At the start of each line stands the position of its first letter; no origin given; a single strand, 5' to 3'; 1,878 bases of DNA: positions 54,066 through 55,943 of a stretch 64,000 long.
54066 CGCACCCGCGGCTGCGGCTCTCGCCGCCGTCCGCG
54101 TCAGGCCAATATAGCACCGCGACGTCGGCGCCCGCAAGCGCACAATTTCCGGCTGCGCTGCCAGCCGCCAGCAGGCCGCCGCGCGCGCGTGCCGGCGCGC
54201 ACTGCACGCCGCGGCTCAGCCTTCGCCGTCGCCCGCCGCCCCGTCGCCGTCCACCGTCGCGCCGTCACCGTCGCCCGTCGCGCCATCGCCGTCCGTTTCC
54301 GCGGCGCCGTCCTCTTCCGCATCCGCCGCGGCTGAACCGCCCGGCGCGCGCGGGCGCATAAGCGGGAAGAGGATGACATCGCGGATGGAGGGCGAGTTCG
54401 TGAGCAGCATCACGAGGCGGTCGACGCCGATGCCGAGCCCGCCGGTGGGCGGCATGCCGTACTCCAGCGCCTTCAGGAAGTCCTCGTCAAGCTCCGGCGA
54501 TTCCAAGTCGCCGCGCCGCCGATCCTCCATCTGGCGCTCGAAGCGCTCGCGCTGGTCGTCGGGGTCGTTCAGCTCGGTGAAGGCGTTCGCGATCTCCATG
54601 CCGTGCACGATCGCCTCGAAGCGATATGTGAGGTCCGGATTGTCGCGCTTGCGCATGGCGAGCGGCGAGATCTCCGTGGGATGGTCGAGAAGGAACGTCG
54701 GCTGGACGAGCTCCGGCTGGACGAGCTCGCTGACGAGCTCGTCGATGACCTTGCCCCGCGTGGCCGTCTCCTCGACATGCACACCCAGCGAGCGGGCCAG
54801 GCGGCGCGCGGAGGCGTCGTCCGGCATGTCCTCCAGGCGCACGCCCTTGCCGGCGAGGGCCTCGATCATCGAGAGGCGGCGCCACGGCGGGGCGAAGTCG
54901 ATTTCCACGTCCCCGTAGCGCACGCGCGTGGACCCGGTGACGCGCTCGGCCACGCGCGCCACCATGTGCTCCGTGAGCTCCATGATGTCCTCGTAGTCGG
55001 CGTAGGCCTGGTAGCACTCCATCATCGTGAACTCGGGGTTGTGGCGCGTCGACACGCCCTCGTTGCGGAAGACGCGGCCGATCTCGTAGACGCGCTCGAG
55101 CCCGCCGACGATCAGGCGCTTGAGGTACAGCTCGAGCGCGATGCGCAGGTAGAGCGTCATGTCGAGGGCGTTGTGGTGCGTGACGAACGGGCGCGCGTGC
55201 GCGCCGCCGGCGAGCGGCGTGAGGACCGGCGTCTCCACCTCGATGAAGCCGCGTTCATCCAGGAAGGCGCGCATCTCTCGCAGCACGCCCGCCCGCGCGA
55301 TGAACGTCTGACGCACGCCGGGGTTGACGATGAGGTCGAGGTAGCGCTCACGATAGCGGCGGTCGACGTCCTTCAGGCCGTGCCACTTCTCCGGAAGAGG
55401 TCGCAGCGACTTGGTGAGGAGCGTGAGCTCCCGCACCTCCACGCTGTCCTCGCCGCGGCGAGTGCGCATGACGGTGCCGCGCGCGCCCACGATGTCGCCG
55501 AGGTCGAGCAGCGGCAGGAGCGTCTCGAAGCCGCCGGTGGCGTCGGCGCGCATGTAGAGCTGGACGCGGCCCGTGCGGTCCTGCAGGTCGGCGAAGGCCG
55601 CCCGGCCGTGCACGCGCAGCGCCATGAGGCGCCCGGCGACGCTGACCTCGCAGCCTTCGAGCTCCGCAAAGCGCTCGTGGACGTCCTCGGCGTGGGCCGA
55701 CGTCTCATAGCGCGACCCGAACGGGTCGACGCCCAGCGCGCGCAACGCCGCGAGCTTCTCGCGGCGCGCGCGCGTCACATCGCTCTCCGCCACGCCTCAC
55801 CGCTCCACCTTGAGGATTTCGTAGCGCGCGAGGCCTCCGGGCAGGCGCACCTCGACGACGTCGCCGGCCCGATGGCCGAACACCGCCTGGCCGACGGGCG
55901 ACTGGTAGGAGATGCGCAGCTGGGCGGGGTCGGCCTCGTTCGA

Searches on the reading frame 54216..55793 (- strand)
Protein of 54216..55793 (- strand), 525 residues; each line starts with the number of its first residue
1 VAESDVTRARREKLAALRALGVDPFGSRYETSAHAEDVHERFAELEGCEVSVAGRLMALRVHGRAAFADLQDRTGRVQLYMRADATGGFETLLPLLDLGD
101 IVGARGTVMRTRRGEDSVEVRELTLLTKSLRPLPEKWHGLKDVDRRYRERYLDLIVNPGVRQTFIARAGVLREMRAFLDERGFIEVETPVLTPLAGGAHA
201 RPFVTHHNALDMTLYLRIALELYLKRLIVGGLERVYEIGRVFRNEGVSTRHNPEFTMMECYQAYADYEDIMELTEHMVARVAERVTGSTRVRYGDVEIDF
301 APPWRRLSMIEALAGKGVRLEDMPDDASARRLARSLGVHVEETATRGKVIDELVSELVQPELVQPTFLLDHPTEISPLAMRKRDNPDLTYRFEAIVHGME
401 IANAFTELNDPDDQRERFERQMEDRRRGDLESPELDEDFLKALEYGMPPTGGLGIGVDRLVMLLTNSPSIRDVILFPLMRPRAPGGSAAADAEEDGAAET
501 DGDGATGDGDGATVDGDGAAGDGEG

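Call 52: find_homologous_proteins(query=window:54216-55793:-, max_evalue=1e-30)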
Query window:54216-55793:- (525 aa): 8000 proteins with E <= 1e-30 among 8000 candidates; the best 120 are listed.
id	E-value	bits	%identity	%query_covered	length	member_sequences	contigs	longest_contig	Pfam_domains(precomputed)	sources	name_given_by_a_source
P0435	0.0e+0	1163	100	100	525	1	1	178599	PF01409.26,PF01336.32,PF00152.26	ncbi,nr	ncbi:MAG: lysine--tRNA ligase [Firmicutes bacterium]|nr:lysine--tRNA ligase [Bacillota bacterium]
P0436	8.8e-292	986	91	92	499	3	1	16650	PF01409.26,PF01336.32,PF00152.26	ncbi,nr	ncbi:MAG: lysine--tRNA ligase [Clostridia bacterium]|nr:lysine--tRNA ligase [Clostridia bacterium]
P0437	4.5e-211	720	70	92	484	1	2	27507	PF01409.26,PF01336.32,PF00152.26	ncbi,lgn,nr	ncbi:MAG: lysine--tRNA ligase [Clostridia bacterium]|nr:lysine--tRNA ligase [Clostridia bacterium]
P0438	9.6e-209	712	69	92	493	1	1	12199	PF01336.32,PF00152.26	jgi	jgi:lysyl-tRNA synthetase class 2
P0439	9.5e-206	702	66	92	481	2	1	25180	PF01409.26,PF01336.32,PF00152.26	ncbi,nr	ncbi:MAG: lysine--tRNA ligase [Bacillota bacterium]|nr:lysine--tRNA ligase [Bacillota bacterium]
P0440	1.4e-201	689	63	91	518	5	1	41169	PF01336.32,PF00152.26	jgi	-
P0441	3.4e-201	687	65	92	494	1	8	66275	PF01409.26,PF01336.32,PF00152.26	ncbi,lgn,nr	ncbi:MAG: lysine--tRNA ligase [Clostridia bacterium]|nr:lysine--tRNA ligase [Clostridia bacterium] M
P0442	7.8e-200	683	63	90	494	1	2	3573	PF01336.32,PF00152.26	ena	-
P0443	8.0e-200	683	63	91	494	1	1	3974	PF01336.32,PF00152.26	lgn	-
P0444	3.6e-199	681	62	91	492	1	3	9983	PF01336.32,PF00152.26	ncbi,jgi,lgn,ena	-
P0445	1.2e-197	676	62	92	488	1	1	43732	PF01336.32,PF00152.26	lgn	-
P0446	3.9e-197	674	64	91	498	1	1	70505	PF01409.26,PF01336.32,PF00152.26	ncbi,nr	ncbi:MAG: lysine--tRNA ligase [Bacillota bacterium]|nr:lysine--tRNA ligase [Bacillota bacterium]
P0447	9.2e-197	673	63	91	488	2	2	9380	PF01336.32,PF00152.26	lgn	-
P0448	9.8e-197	673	64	91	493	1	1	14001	PF01409.26,PF01336.32,PF00152.26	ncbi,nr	ncbi:MAG: lysine--tRNA ligase [Acetobacteraceae bacterium]|nr:lysine--tRNA ligase [Acetobacteraceae 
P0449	1.9e-196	672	60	91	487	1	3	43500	PF01336.32,PF00152.26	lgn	-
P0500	3.1e-191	655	65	91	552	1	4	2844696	PF01409.26,PF01336.32,PF00152.26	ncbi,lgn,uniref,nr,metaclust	ncbi:lysyl-tRNA synthetase [Thermaerobacter marianensis DSM 12885]|uniref:Lysine--tRNA ligase n=1 Ta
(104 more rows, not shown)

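Call 53: find_encoding_contigs(protein=P0500, flank=10000, max_places=1)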
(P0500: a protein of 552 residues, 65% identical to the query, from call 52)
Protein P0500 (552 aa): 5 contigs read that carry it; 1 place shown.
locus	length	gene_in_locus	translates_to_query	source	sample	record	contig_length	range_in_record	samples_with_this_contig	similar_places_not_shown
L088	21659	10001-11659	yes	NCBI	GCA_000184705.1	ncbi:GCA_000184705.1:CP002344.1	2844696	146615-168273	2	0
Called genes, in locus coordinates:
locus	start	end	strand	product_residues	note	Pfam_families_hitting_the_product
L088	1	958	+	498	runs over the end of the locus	PF01321:Creatinase_N, PF00557:Peptidase_M24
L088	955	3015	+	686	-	PF00221:Lyase_aromatic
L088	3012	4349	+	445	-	PF00809:Pterin_bind, PF02152:FolB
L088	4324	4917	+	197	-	PF01288:HPPK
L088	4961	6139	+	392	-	PF03576:Peptidase_S58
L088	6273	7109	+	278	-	PF03309:Pan_kinase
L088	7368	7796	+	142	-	PF02577:BFN_dom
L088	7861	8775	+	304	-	-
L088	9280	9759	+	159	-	PF03449:GreA_GreB_N, PF01272:GreA_GreB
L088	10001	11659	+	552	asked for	PF01336:tRNA_anti-codon, PF00152:tRNA-synt_2, PF01409:tRNA-synt_2d (faint)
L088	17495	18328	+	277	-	PF00485:PRK, PF13238:AAA_18 (weak)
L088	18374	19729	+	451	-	-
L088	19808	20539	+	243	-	-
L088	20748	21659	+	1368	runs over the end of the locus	PF00082:Peptidase_S8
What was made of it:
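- Closest known: Thermaerobacter marianensis DSM 12885 syntenic locus. Same: LysS is 65 % identical to the window's (calls 52, 53).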
